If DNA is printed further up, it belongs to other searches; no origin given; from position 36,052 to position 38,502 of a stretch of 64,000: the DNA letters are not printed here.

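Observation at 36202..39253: Glycyl radical enzyme and its activase embedded between wzx and glf in a polysaccharide biosynthesis locus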

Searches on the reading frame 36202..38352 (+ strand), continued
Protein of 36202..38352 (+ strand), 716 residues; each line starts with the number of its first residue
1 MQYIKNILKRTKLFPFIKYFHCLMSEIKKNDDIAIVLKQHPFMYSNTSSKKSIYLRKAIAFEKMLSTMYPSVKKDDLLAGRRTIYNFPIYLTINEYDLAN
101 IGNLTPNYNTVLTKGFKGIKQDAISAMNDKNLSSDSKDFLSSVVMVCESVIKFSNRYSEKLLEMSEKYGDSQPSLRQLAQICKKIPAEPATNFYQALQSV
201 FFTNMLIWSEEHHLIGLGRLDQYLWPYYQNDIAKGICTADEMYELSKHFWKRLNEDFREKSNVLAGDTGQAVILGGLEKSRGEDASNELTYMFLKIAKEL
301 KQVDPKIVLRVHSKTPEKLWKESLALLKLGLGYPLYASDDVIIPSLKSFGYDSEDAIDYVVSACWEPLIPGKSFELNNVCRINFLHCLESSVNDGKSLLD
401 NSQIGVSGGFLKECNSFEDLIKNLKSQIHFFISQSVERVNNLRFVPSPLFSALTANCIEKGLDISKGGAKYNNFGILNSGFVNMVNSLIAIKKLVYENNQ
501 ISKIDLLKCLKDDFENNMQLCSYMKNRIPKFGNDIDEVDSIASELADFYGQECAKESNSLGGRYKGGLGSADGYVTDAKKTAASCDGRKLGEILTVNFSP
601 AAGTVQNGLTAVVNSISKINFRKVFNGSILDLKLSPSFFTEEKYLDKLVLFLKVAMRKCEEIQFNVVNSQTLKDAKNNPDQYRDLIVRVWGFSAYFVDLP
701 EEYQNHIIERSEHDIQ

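Call 23: find_related_loci(query=A1, collection=genome_contigs, flank=10000)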
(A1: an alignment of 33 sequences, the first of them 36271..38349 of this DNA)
Query A1 (693 aa) in genome_contigs; peptide patterns used: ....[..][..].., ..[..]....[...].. (x = any residue, [..] = any of these).
319 stretches matched a pattern; 289 encode a relative of the query (tblastn E <= 1e-3); the best 80 are kept; 80 distinct loci.
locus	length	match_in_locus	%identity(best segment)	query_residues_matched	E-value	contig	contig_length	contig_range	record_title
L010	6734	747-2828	35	32-691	1e-140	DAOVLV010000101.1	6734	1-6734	MAG TPA_asm: Planctomycetales bacterium isolate CSMAG_1454 CSMAG_1454_k141_820749_length_6734_cov_44.4509, whole genome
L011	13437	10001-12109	34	22-691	2e-136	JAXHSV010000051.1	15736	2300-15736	MAG: Planctomycetota bacterium isolate MAG07_tar_biofilm MAG07_51, whole genome shotgun sequence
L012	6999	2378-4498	35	24-688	3e-136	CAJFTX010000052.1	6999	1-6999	uncultured Clostridia bacterium isolate Coassembly_mag_187 genome assembly, contig: MAGpy_11413_min2k_bin_187_fak87_1345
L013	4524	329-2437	36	32-692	2e-138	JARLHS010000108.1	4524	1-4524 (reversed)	MAG: Clostridia bacterium isolate MAG_BO3 MetaBAT2_Bin_3_Oxic_k141_1308453, whole genome shotgun sequence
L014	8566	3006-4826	39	72-688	5e-135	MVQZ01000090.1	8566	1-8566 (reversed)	MAG: Methanobacterium sp. PtaU1.Bin242 A4E27_contig000090, whole genome shotgun sequence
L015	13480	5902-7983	34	32-691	5e-134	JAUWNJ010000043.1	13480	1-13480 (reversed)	MAG: Planctomycetales bacterium isolate CSMAG_2421 CSMAG_2421_k141_1158_length_13480_cov_37.0000, whole genome shotgun s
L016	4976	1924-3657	40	78-690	3e-129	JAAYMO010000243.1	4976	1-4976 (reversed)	MAG: Clostridiales bacterium isolate AS20ysBPTH_38 89226_AS20, whole genome shotgun sequence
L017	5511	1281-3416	34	22-689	2e-124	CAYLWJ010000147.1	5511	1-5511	MAG TPA_asm: uncultured Actinomycetota bacterium isolate SRP231805_co4_8 genome assembly, contig: k141_68531, whole geno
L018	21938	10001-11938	37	10-688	4e-123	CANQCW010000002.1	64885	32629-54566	MAG: uncultured Clostridia bacterium isolate Lapin-007__bin23 genome assembly, contig: Lapin-007__NODE_84_length_64885_c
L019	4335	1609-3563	44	33-689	4e-164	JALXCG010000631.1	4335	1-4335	MAG: Gemmatimonadetes bacterium isolate T2_metabat2_scaf2bin.146 T2_NODE_46396_length_4335_cov_2.033032, whole genome sh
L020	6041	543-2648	34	32-689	2e-120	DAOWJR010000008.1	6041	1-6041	MAG TPA_asm: Actinomycetes bacterium isolate CSMAG_2074 CSMAG_2074_k141_1111686_length_6041_cov_112.6231, whole genome s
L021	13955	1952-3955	41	33-690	2e-159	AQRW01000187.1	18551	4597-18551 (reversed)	Candidatus Aerophobus profundus SCGC AAA252-L23 A252L23DRAFT_contig_3_0.4_C, whole genome shotgun sequence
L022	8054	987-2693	38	57-688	8e-119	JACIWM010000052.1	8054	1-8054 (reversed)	MAG: Candidatus Bipolaricaulota bacterium isolate MAG-26 Bipolaricaulaceae_A3_bin16_Scaffold_52, whole genome shotgun se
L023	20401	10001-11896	34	33-690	2e-118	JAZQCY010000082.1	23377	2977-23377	MAG: Acutalibacteraceae bacterium isolate T1900044637_TS20190103.MAGScoT_cleanbin_000031 SGB_1183_k141_2558488, whole ge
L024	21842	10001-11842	36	40-688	3e-118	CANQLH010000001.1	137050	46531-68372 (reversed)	MAG: uncultured Clostridia bacterium isolate Lapin-015__bin77 genome assembly, contig: Lapin-015__NODE_62_length_137050_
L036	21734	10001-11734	37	76-688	7e-112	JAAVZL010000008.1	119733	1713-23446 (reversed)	MAG: Lachnospiraceae bacterium isolate ABMPRH_275_0 k141_233485, whole genome shotgun sequence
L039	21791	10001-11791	37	59-688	4e-111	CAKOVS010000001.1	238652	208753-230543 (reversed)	MAG: uncultured Clostridia bacterium isolate REFINED_METABAT215_TOP10_CONTIGS_1500_ASSEMBLY_K77_MERGED__Hadza_MoBio_C-RE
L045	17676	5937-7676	33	80-689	4e-110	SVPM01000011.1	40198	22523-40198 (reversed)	MAG: Oscillospiraceae bacterium isolate SIG591 NODE_21678_length_40198_cov_1.787901, whole genome shotgun sequence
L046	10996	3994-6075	33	25-692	2e-110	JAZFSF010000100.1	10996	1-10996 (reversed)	MAG: Candidatus Bathyarchaeia archaeon isolate BS1bin.30 BS1bin.30_100, whole genome shotgun sequence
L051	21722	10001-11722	34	80-688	5e-109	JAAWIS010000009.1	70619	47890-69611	MAG: Lachnospiraceae bacterium isolate ABMPRH_190_1 SL341415_scaffold_787, whole genome shotgun sequence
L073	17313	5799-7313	38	165-689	3e-105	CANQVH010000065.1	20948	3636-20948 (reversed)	MAG: uncultured Lachnospiraceae bacterium isolate Lapin-032__bin84 genome assembly, contig: Lapin-032__NODE_3877_length_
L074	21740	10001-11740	33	80-689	3e-105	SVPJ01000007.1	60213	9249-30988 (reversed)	MAG: Oscillospiraceae bacterium isolate SIG588 NODE_12064_length_60213_cov_2.324235, whole genome shotgun sequence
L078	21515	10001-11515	38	165-688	9e-105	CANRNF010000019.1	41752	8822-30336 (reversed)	MAG: uncultured Oscillospiraceae bacterium isolate Lapin-022__bin25 genome assembly, contig: Lapin-022__NODE_872_length_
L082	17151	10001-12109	31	27-692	3e-104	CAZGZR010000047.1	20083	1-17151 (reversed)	MAG TPA_asm: uncultured Candidatus Bathyarchaeia archaeon isolate SRP323688_co1_233 genome assembly, contig: NODE_4455_l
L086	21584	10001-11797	34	57-688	1e-103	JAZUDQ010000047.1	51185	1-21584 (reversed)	MAG: Lachnospiraceae bacterium isolate T1900045308_TH20190078.MAGScoT_cleanbin_000030 SGB_6198_k141_1004335, whole genom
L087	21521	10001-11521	38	155-688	1e-103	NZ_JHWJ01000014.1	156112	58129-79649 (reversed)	[Clostridium] aerotolerans DSM 5434 T546DRAFT_scaffold00014.14_C, whole genome shotgun sequence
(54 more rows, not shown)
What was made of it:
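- A family with the RVWGF motif occurs in 289 species genomes (call 23).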

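Call 31: search_protein_families(library=pfam, proteins=[L039:12580-13548:+, L018:8965-9933:+, L051:9354-9803:+, L051:7986-9290:+, L051:12573-13868:+, L051:13956-16289:+, L036:8159-9394:+, L036:12561-13892:+, L010:3845-4207:+, L046:7390-8349:+], max_evalue=0.001)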
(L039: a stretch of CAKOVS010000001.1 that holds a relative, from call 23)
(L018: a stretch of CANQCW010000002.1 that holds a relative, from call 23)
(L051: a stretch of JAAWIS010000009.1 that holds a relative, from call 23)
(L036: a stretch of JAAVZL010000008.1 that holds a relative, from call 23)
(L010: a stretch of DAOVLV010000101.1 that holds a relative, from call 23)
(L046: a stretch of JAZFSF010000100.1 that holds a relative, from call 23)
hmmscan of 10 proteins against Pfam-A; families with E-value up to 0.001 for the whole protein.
L039:12580-13548:+ (322 aa): 0 families

L018:8965-9933:+ (322 aa): 1 family
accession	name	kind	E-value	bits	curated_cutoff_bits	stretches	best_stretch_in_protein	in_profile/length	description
PF01762.27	Galactosyl_T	-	0.00017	21.9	23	1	113-147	71-105/195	Galactosyltransferase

L051:9354-9803:+ (149 aa): 0 families

L051:7986-9290:+ (434 aa): 3 families
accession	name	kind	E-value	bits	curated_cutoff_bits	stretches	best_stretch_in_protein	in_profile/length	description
PF00535.33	Glycos_transf_2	-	1.1e-32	113.7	23.3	1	5-116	1-113/168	Glycosyl transferase family 2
PF13641.12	Glyco_tranf_2_3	-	2.3e-09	38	27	1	2-115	1-120/230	Glycosyltransferase like family 2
PF13704.12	Glyco_tranf_2_4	-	0.00053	20.9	27.5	0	13-98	3-88/98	Glycosyl transferase family 2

L051:12573-13868:+ (431 aa): 1 family
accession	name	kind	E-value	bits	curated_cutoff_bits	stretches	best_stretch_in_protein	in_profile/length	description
PF14393.11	DUF4422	-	9.4e-37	127.4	25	1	223-415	12-218/220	Domain of unknown function (DUF4422)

L051:13956-16289:+ (777 aa): 1 family
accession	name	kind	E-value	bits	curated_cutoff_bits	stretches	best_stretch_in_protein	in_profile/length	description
PF01467.32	CTP_transf_like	-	9.3e-06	26.3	21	1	665-732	4-69/133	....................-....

L036:8159-9394:+ (411 aa): 4 families
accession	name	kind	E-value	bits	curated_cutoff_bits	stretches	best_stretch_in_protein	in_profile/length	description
PF00535.33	Glycos_transf_2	-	3.9e-40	138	23.3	1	5-140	1-136/168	Glycosyl transferase family 2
PF10111.15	Glyco_tranf_2_2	-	1.5e-15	57.9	27.3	1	5-104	1-103/276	Glycosyltransferase like family 2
PF13641.12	Glyco_tranf_2_3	-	3.9e-06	27.5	27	1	4-117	3-120/230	Glycosyltransferase like family 2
PF13704.12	Glyco_tranf_2_4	-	1.8e-05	25.6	27.5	1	12-97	2-87/98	Glycosyl transferase family 2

L036:12561-13892:+ (443 aa): 3 families
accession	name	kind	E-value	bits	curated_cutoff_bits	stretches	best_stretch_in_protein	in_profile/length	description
PF00535.33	Glycos_transf_2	-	1.1e-26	94.1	23.3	1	6-127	1-123/168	Glycosyl transferase family 2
PF10111.15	Glyco_tranf_2_2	-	1.7e-10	41.3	27.3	1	7-107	2-106/276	Glycosyltransferase like family 2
PF13641.12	Glyco_tranf_2_3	-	3.4e-08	34.2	27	1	3-118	1-122/230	Glycosyltransferase like family 2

L010:3845-4207:+ (120 aa): 3 families
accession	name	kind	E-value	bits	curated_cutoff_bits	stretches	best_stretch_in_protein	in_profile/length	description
PF13646.12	HEAT_2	-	7e-06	26.7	27.7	1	35-85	10-60/88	HEAT repeats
PF02985.28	HEAT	-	0.00015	22.1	23.5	1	57-84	1-28/31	HEAT repeat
PF13513.12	HEAT_EZ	-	0.00084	20.3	27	0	38-83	11-55/55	HEAT-like repeat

L046:7390-8349:+ (319 aa): 3 families
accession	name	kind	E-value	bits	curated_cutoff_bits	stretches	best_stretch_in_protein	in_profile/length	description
PF00294.29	PfkB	-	1e-71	242.2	25.8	1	16-308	3-302/302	pfkB family carbohydrate kinase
PF08543.17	Phos_pyr_kin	-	1.7e-16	60.8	27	1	173-289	102-225/246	Phosphomethylpyrimidine kinase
PF01256.23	Carb_kinase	-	1.7e-07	31.4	27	1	188-303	114-227/242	NAD(P)H-hydrate dehydratase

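Call 48: search_protein_families(library=pfam, proteins=[L074:11801-12658:-, L074:8026-9117:-, L045:7737-8675:-, L045:3960-4742:-, L021:4183-5499:+, L021:5643-6512:+, L082:8385-9788:+, L017:3458-4510:+, L017:3-1151:+, L020:3783-4457:+], max_evalue=0.001)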
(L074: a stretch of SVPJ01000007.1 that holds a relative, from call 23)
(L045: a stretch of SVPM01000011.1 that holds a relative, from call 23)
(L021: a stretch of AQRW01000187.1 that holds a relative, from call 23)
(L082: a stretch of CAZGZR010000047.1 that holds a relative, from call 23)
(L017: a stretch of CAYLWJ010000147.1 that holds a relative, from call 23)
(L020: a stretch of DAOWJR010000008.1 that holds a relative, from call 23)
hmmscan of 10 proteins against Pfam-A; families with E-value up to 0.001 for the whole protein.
L074:11801-12658:- (285 aa): 1 family
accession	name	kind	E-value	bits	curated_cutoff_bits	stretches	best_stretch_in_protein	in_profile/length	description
PF02673.24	BacA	-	7.5e-83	278.6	33.4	1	17-275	2-257/257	Bacitracin resistance protein BacA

L074:8026-9117:- (363 aa): 4 families
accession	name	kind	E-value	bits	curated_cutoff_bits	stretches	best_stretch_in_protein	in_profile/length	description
PF12833.13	HTH_18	-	1.5e-19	70.5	33.6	1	284-360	2-78/80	Helix-turn-helix domain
PF00165.29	HTH_AraC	-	1.8e-12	47.5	26.6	1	322-360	1-41/42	Bacterial regulatory helix-turn-helix proteins, AraC family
PF02311.25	AraC_binding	-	7.3e-10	39.1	21.1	1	126-246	11-116/135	AraC-like ligand binding domain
PF07883.17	Cupin_2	-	4.8e-08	33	27.2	1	132-188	12-69/70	Cupin domain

L045:7737-8675:- (312 aa): 1 family
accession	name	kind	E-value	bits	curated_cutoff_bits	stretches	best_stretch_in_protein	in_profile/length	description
PF02673.24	BacA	-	3.4e-81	273.2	33.4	1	44-302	2-257/257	Bacitracin resistance protein BacA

L045:3960-4742:- (260 aa): 4 families
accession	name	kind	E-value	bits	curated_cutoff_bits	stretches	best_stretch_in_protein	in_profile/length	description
PF12833.13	HTH_18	-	1.9e-19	70.2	33.6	1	180-257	2-79/80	Helix-turn-helix domain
PF00165.29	HTH_AraC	-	1.4e-13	51.1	26.6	1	218-256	1-41/42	Bacterial regulatory helix-turn-helix proteins, AraC family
PF07883.17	Cupin_2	-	1.1e-08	35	27.2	1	28-79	12-63/70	Cupin domain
PF02311.25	AraC_binding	-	8.8e-08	32.4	21.1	1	22-142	11-116/135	AraC-like ligand binding domain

L021:4183-5499:+ (438 aa): 2 families
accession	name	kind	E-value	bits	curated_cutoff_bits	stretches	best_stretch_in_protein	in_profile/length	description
PF01547.30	SBP_bac_1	-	4.5e-41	142.3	26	1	46-344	8-306/307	Bacterial extracellular solute-binding protein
PF13416.11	SBP_bac_8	-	5.2e-19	69.5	27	1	54-365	5-268/279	Bacterial extracellular solute-binding protein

L021:5643-6512:+ (289 aa): 1 family
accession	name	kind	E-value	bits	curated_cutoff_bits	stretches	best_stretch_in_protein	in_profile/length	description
PF00528.27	BPD_transp_1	-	1.5e-14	54.6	26.4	1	80-278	2-176/184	Binding-protein-dependent transport system inner membrane component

L082:8385-9788:+ (467 aa): 2 families
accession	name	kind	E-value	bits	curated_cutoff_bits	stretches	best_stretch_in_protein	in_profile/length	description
PF00144.29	Beta-lactamase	-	9.5e-71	239.1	27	1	18-356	2-318/329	Beta-lactamase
PF13969.11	Pab87_oct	-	2e-13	50.9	27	1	370-458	3-92/96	Pab87 octamerisation domain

L017:3458-4510:+ (350 aa): 1 family
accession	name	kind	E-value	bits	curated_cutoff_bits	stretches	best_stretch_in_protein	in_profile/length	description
PF02126.24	PTE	-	7.8e-80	268.9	22.4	1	10-346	1-297/298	Phosphotriesterase family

L017:3-1151:+ (382 aa): 0 families

L020:3783-4457:+ (224 aa): 1 family
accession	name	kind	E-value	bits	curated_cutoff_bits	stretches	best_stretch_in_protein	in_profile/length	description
PF04199.19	Cyclase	-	4.4e-18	66.3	23.1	1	5-167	2-141/142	Putative cyclase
